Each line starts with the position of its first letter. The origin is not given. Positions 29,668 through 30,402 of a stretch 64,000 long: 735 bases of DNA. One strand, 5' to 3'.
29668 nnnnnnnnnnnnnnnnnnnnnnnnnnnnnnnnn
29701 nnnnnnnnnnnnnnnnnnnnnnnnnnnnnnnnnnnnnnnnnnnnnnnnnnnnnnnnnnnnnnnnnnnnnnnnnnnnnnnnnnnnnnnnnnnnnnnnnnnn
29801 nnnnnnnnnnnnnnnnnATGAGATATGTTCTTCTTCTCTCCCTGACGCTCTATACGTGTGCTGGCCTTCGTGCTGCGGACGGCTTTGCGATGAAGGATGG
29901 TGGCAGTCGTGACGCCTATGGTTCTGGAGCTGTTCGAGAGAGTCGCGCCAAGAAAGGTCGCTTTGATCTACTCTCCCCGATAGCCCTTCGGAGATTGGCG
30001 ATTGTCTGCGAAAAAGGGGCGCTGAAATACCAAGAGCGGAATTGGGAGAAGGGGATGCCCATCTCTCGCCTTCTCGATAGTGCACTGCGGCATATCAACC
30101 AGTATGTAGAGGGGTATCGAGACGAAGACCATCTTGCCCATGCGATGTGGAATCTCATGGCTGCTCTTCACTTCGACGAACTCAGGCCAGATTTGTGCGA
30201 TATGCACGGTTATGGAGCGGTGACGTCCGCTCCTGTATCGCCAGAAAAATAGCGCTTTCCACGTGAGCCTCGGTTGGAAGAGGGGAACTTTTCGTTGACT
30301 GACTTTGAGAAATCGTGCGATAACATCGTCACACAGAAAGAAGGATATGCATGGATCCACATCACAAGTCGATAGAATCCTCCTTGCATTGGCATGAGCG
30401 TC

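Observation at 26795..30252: Compact four-gene nucleotide-handling cassette: two dNK-like kinases, a divergent nucleoside-phosphorylase-like protein, and a phage-type dATP/dGTP diphosphohydrolase-like domain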

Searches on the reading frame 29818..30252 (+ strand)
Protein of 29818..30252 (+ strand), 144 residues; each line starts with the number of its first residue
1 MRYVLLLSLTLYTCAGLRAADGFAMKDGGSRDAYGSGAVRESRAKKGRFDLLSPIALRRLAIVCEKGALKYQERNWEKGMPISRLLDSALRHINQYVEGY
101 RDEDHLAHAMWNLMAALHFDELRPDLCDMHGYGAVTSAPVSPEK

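Call 3: search_protein_families(library=pfam, proteins=[window:29818-30252:+], max_evalue=1)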
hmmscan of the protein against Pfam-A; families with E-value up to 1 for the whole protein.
window:29818-30252:+ (144 aa): 1 family
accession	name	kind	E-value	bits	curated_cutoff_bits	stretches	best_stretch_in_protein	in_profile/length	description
PF18909.5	dGTP_diPhyd_N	-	4.1e-24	84.9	27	1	38-121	3-91/99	dATP/dGTP diphosphohydrolase, N-terminal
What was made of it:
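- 29818..30252 (+): g4: DUF5664 (PF18909) dNTP pyrophosphohydrolase-type protein with an N-terminal signal-like peptide (about aa 1-19, 29818..29874). Pfam 84.9 bits, E = 4e-24 (call 3).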

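Call 4: search_protein_families(library=ncbifam, proteins=[window:29818-30252:+], max_evalue=1)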
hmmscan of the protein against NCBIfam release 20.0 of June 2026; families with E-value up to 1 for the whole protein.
window:29818-30252:+ (144 aa): 0 families

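Call 6: search_protein_families(library=phrogs, proteins=[window:29818-30252:+], max_evalue=0.01)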
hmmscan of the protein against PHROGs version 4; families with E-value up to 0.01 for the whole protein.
window:29818-30252:+ (144 aa): 10 families
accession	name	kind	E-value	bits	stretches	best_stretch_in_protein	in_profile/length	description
phrog_18716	-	unknown function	2.8e-31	109.1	1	25-129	2-106/114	-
phrog_801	-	DNA, RNA and nucleotide metabolism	2.7e-22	81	1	35-124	96-191/476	dATP / dGTP pyrophosphohydrolase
phrog_2252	-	lysis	6.7e-18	66.4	1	44-119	110-191/285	endolysin; inhibits RNA polymerase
phrog_11257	-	unknown function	1.4e-11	45.8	1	43-139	17-118/200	-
phrog_5332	-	unknown function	9.5e-10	39.3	1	17-128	95-209/215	-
phrog_16254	-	unknown function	1.5e-08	35.4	1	41-119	21-104/377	-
phrog_37590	-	unknown function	4.6e-08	33.5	1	43-122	49-145/341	-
phrog_31336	-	unknown function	8.1e-07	29.3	1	47-119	273-343/359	-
phrog_19680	-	unknown function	2.9e-06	28.5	1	44-121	95-181/188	-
phrog_5033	-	lysis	0.0021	19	1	54-118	96-166/178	endolysin; inhibits RNA polymerase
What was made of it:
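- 29818..30252 (+): PHROG dATP/dGTP pyrophosphohydrolase match at 3e-22 (call 6).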

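Call 9: find_homologous_proteins(query=window:29818-30252:+, max_evalue=0.001)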
Query window:29818-30252:+ (144 aa): 586 proteins with E <= 0.001 among 691 candidates; the best 120 are listed.
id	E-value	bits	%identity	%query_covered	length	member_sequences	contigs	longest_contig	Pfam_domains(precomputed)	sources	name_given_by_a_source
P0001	8.4e-92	323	100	100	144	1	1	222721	PF18909.6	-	-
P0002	4.5e-61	223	76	90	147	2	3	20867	PF18909.6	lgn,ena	-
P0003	1.7e-54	202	63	97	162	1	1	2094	PF18909.6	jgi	jgi:hypothetical protein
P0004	4.3e-51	191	65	94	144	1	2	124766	PF18909.6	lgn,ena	-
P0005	1.9e-48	182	64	87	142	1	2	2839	PF18909.6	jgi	jgi:hypothetical protein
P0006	3.3e-47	178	61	88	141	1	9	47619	PF18909.6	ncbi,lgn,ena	-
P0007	2.5e-43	166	60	85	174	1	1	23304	PF18909.6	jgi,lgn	jgi:hypothetical protein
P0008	3.4e-43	165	64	78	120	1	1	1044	PF18909.6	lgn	-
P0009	1.0e-42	164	67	75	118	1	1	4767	PF18909.6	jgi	jgi:hypothetical protein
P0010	1.4e-42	163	60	83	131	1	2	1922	PF18909.6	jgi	jgi:hypothetical protein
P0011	1.6e-42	163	64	80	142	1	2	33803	PF18909.6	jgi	-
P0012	1.9e-42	163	61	82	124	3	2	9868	PF18909.6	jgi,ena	-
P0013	2.1e-42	163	63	78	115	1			PF18909.6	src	-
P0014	4.1e-42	162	66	49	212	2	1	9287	PF18909.6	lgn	-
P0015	5.3e-42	161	64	75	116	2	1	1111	PF18909.6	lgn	-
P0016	1.3e-41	160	64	78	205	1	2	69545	PF18909.6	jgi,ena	-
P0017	1.4e-41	160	49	76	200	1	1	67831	PF18909.6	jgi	jgi:hypothetical protein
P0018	1.6e-41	160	66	75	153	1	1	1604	PF18909.6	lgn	-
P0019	1.9e-41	160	58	85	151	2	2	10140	PF18909.6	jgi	-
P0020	1.9e-41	160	64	78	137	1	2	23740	PF18909.6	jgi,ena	-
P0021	2.1e-41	159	60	83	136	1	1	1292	PF18909.6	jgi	jgi:hypothetical protein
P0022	2.5e-41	159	65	76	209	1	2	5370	PF18909.6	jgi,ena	-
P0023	3.0e-41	159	64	78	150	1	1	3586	PF18909.6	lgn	-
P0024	5.4e-41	158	58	88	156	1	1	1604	PF18909.6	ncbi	-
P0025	9.5e-41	157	60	65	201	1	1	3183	PF18909.6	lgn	-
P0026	1.7e-40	157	65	76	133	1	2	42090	PF18909.6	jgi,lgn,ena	-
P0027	1.8e-40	156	63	78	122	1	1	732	PF18909.6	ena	-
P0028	2.9e-40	156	59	82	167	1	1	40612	PF18909.6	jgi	jgi:hypothetical protein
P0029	3.2e-40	156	64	74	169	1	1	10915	PF18909.6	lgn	-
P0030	3.8e-40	155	64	77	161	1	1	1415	PF18909.6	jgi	jgi:hypothetical protein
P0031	4.7e-40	155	60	80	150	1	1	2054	PF18909.6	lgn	-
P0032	9.3e-40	154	64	75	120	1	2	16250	PF18909.6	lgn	-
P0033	1.2e-39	154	63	76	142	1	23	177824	PF18909.6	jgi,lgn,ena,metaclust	metaclust:\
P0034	1.3e-39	154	71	69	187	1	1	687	PF18909.6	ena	-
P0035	1.8e-39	153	66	72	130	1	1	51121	PF18909.6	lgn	-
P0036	2.9e-39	153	63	79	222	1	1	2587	PF18909.6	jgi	jgi:hypothetical protein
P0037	4.5e-39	152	63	76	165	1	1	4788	PF18909.6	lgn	-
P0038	5.2e-39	152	60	83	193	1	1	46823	PF18909.6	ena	-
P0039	5.8e-39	152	58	82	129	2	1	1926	PF18909.6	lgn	-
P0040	8.3e-39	151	60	81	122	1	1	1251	PF18909.6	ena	-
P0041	1.2e-38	151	64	75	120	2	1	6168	PF18909.6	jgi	jgi:hypothetical protein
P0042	1.8e-38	150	67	69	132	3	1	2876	PF18909.6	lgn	-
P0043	5.6e-38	148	60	78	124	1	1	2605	PF18909.6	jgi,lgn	jgi:hypothetical protein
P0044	6.1e-38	148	63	73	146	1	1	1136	PF18909.6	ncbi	-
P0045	6.9e-38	148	58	78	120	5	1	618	PF18909.6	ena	-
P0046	7.7e-38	148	58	78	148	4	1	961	PF18909.6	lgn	-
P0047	8.1e-38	148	62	75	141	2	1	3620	PF18909.6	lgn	-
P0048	1.3e-37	147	58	84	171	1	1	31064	PF18909.6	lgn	-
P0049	1.4e-37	147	59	76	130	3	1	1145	PF18909.6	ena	-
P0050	1.8e-37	147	62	76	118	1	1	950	PF18909.6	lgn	-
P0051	1.9e-37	147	55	88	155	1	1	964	PF18909.6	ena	-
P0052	5.6e-37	145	62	78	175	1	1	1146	PF18909.6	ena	-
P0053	8.5e-37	145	60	74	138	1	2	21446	PF18909.6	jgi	jgi:hypothetical protein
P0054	1.2e-36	144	58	75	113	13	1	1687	PF18909.6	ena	-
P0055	1.3e-36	144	62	76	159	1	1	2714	PF18909.6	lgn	-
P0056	1.5e-36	144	65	69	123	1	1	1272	PF18909.6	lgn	-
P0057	1.7e-36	144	59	75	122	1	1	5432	PF18909.6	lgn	-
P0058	2.1e-36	143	64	68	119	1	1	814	PF18909.6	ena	-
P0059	2.6e-36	143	67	69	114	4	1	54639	PF18909.6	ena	-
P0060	3.2e-36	143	60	73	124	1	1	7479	PF18909.6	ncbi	-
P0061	3.3e-36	143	65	69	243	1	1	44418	PF18909.6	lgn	-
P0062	3.4e-36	143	66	68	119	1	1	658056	PF18909.6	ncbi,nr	ncbi:MAG: hypothetical protein KGH57_01795 [Candidatus Micrarchaeota archaeon]|nr:hypothetical prote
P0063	3.5e-36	143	53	83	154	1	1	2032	PF18909.6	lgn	-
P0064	4.4e-36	142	64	68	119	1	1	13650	PF18909.6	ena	-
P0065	5.7e-36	142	58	76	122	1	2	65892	PF18909.6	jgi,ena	jgi:hypothetical protein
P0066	6.2e-36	142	59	80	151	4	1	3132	PF18909.6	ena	-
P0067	6.5e-36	142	56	78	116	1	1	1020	PF18909.6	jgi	-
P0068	6.8e-36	142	61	69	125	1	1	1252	PF18909.6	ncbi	-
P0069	6.9e-36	142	63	71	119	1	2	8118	PF18909.6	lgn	-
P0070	7.0e-36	142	60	74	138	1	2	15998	PF18909.6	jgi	jgi:hypothetical protein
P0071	7.0e-36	142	63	69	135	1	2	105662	PF18909.6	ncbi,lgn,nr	ncbi:MAG: DUF5664 domain-containing protein [bacterium]|nr:DUF5664 domain-containing protein [bacter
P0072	9.5e-36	141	65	69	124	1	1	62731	PF18909.6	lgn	-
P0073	9.8e-36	141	63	69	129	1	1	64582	PF18909.6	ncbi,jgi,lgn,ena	-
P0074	1.2e-35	141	61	72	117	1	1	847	PF18909.6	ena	-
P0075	1.3e-35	141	65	73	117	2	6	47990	PF18909.6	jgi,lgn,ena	-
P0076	1.4e-35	141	62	73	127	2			PF18909.6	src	-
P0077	1.5e-35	141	61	81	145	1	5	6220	PF18909.6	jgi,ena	-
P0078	1.7e-35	140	62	71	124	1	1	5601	PF18909.6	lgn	-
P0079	1.9e-35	140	63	69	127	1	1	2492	PF18909.6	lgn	-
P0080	2.1e-35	140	58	74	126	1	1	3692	PF18909.6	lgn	-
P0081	2.2e-35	140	60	70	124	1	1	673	PF18909.6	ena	-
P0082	2.2e-35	140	63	69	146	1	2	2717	PF18909.6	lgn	-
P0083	2.3e-35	140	56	81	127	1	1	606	PF18909.6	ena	-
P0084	2.4e-35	140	53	85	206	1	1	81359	PF18909.6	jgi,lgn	jgi:hypothetical protein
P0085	2.5e-35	140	63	69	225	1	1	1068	PF18909.6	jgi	-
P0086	2.9e-35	140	65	68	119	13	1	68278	PF18909.6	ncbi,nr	ncbi:MAG: DUF5664 domain-containing protein [Candidatus Marsarchaeota archaeon]|nr:DUF5664 domain-co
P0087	3.2e-35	139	54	84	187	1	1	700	PF18909.6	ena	-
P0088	3.7e-35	139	61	74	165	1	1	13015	PF18909.6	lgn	-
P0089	3.8e-35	139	55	81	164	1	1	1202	PF18909.6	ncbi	-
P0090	4.5e-35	139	57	76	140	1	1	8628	PF18909.6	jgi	-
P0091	5.3e-35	139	60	81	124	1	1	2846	PF18909.6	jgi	jgi:hypothetical protein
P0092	5.5e-35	139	60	74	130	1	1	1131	PF18909.6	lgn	-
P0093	6.0e-35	139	61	71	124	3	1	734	PF18909.6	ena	-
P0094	7.1e-35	138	58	81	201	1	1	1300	PF18909.6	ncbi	-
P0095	8.6e-35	138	54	88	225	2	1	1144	PF18909.6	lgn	-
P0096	9.6e-35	138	65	69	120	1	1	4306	PF18909.6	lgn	-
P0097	9.8e-35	138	62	71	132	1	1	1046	PF18909.6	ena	-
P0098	1.1e-34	138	58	76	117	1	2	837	PF18909.6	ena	-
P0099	1.5e-34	137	56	80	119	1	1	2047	PF18909.6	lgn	-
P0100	1.5e-34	137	60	75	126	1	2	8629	PF18909.6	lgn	-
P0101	1.5e-34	137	66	69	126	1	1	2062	PF18909.6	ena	-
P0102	1.6e-34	137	64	69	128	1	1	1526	PF18909.6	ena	-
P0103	2.0e-34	137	54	90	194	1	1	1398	PF18909.6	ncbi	-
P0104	2.1e-34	137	66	69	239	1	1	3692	PF18909.6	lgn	-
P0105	2.4e-34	137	62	75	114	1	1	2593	PF18909.6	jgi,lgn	-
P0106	2.8e-34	136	56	75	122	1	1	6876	PF18909.6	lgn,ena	-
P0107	3.1e-34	136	59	72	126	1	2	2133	PF18909.6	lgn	-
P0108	4.1e-34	136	63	73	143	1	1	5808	PF18909.6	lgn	-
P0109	4.5e-34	136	61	72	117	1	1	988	PF18909.6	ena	-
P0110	4.6e-34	136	57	78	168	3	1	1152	PF18909.6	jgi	jgi:hypothetical protein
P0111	5.4e-34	135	64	69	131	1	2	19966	PF18909.6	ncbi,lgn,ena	-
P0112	5.5e-34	135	56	74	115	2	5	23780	PF18909.6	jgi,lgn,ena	jgi:hypothetical protein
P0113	5.7e-34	135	55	76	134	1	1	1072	PF18909.6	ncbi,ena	-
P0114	6.3e-34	135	60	72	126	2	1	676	PF18909.6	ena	-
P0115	6.7e-34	135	58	73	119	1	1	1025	PF18909.6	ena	-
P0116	6.7e-34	135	61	76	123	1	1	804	PF18909.6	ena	-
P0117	7.7e-34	135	64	69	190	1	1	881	PF18909.6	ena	-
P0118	9.0e-34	135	58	81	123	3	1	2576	PF18909.6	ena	-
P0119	9.3e-34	135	59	76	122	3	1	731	PF18909.6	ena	-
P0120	9.5e-34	135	53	81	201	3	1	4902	PF18909.6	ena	-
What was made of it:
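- On DUF5664 / dGTP_diPhyd_N (PF18909) for g4: There are 586 homologues, all with PF18909 (call 9).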

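Call 10: find_encoding_contigs(protein=P0002, flank=8000, max_places=3)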
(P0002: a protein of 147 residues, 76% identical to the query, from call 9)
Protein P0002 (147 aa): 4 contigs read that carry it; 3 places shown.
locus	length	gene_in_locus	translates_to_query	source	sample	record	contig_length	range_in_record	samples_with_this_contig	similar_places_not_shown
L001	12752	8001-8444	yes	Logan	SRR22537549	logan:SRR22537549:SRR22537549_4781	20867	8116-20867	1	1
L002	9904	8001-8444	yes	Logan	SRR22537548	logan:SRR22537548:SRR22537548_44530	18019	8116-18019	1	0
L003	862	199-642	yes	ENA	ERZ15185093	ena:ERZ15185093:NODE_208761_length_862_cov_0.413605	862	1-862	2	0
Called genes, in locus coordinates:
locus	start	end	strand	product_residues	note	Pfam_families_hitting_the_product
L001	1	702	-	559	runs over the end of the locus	PF13584:BatD (faint)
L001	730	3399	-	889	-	-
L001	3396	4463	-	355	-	PF00092:VWA (weak), PF13519:VWA_2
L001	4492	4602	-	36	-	-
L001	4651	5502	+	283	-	-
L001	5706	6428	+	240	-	-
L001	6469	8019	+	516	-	PF02885:Glycos_trans_3N (faint), PF00591:Glycos_transf_3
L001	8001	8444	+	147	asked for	PF18909:dGTP_diPhyd_N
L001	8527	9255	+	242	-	-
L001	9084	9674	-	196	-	-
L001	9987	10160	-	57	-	-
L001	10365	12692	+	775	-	PF01751:Toprim, PF01131:Topoisom_bac, PF01396:Zn_ribbon_Top1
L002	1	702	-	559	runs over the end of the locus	PF13584:BatD (faint)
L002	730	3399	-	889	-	-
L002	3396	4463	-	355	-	PF00092:VWA (weak), PF13519:VWA_2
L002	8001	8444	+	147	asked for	PF18909:dGTP_diPhyd_N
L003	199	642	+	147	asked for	PF18909:dGTP_diPhyd_N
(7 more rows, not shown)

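Call 11: find_encoding_contigs(protein=P0004, flank=8000, max_places=3)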
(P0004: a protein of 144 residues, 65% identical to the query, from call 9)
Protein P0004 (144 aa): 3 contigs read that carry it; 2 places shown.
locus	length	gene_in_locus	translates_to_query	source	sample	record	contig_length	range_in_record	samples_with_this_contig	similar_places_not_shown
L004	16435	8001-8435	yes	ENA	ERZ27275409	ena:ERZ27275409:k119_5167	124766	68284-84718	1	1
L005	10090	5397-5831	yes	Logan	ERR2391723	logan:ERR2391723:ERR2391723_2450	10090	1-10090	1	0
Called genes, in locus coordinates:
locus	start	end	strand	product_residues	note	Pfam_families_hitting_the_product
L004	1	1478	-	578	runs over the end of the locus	-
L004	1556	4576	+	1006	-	PF00133:tRNA-synt_1, PF09334:tRNA-synt_1g, PF13603:tRNA-synt_1_2, PF09334:tRNA-synt_1g (weak), PF00133:tRNA-synt_1, PF08264:Anticodon_1, PF10458:Val_tRNA-synt_C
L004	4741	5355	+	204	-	-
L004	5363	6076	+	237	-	PF13521:AAA_28 (faint)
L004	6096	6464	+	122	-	PF00293:NUDIX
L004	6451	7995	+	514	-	PF00591:Glycos_transf_3, PF07831:PYNP_C (weak)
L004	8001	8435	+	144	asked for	PF18909:dGTP_diPhyd_N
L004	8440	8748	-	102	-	-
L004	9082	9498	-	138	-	PF01814:Hemerythrin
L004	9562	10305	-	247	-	PF00753:Lactamase_B, PF23023:Anti-Pycsar_Apyc1 (weak), PF12706:Lactamase_B_2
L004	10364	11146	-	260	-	PF00782:DSPc (weak), PF00102:Y_phosphatase, PF22784:PTP-SAK (weak), PF22785:Tc-R-P (weak)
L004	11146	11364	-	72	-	-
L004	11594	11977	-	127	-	-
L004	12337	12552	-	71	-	-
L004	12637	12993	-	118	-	PF06356:DUF1064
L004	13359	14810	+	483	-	PF01966:HD (weak), PF13286:HD_assoc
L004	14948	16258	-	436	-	PF13173:AAA_14, PF13635:DUF4143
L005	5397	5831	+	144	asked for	PF18909:dGTP_diPhyd_N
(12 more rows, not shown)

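Call 12: find_encoding_contigs(protein=P0006, flank=8000, max_places=3)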
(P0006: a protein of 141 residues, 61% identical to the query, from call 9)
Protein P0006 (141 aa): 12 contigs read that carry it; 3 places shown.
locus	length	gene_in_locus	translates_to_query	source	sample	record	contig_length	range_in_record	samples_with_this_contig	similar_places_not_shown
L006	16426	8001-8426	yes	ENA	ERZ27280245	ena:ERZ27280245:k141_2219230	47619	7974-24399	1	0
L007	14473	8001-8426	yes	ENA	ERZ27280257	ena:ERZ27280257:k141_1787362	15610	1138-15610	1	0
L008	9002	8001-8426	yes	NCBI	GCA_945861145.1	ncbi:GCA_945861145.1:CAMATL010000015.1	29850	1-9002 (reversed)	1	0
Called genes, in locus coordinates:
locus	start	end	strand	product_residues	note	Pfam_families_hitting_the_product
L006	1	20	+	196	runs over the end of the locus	-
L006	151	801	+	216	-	PF06835:LptC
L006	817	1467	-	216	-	PF18912:DZR_2 (weak), PF00156:Pribosyltran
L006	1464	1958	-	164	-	-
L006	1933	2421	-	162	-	PF01252:Peptidase_A8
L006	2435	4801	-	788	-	PF03483:B3_4, PF03484:B5, PF17759:tRNA_synthFbeta, PF03147:FDX-ACB (weak)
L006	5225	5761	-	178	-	PF06821:Ser_hydrolase, PF12697:Abhydrolase_6 (weak)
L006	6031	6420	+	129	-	PF00293:NUDIX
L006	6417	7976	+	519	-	PF00591:Glycos_transf_3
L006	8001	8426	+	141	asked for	PF18909:dGTP_diPhyd_N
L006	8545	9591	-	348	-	-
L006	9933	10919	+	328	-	-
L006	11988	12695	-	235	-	PF01027:Bax1-I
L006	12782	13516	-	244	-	-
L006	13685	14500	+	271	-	PF23023:Anti-Pycsar_Apyc1, PF00753:Lactamase_B, PF12706:Lactamase_B_2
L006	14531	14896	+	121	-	PF23023:Anti-Pycsar_Apyc1, PF00753:Lactamase_B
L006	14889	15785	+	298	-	PF00561:Abhydrolase_1, PF12146:Hydrolase_4, PF12697:Abhydrolase_6, PF02230:Abhydrolase_2 (weak)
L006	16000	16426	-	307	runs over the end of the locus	-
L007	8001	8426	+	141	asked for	PF18909:dGTP_diPhyd_N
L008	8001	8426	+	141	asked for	PF18909:dGTP_diPhyd_N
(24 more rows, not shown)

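Call 22: search_protein_families(library=padloc, proteins=[window:29818-30252:+, L004:6096-6464:+], max_evalue=0.01)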
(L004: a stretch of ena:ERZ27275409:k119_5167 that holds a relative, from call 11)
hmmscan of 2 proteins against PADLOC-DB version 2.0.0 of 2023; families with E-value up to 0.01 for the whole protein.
window:29818-30252:+ (144 aa): 0 families

L004:6096-6464:+ (122 aa): 1 family
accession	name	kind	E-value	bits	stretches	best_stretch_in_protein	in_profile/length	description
PDLC04899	PDC-S07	-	8.4e-16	55.9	1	2-102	16-115/135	-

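Call 27: find_encoding_contigs(protein=P0001, flank=10000, max_places=3)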
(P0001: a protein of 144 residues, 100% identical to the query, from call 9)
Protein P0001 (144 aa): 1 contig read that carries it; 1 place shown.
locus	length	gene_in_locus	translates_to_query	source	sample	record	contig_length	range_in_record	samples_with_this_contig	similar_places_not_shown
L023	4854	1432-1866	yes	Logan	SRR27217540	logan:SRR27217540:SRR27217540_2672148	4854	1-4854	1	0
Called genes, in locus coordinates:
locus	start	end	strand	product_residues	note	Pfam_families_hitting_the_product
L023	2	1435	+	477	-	?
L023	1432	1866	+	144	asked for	PF18909:dGTP_diPhyd_N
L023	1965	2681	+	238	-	-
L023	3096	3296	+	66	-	-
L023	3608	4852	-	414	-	?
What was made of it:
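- Tried and rejected: Look-up of g4's own contig returned only a 4.9-kb Logan contig, so it gave no Pfam context for the window (call 27).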
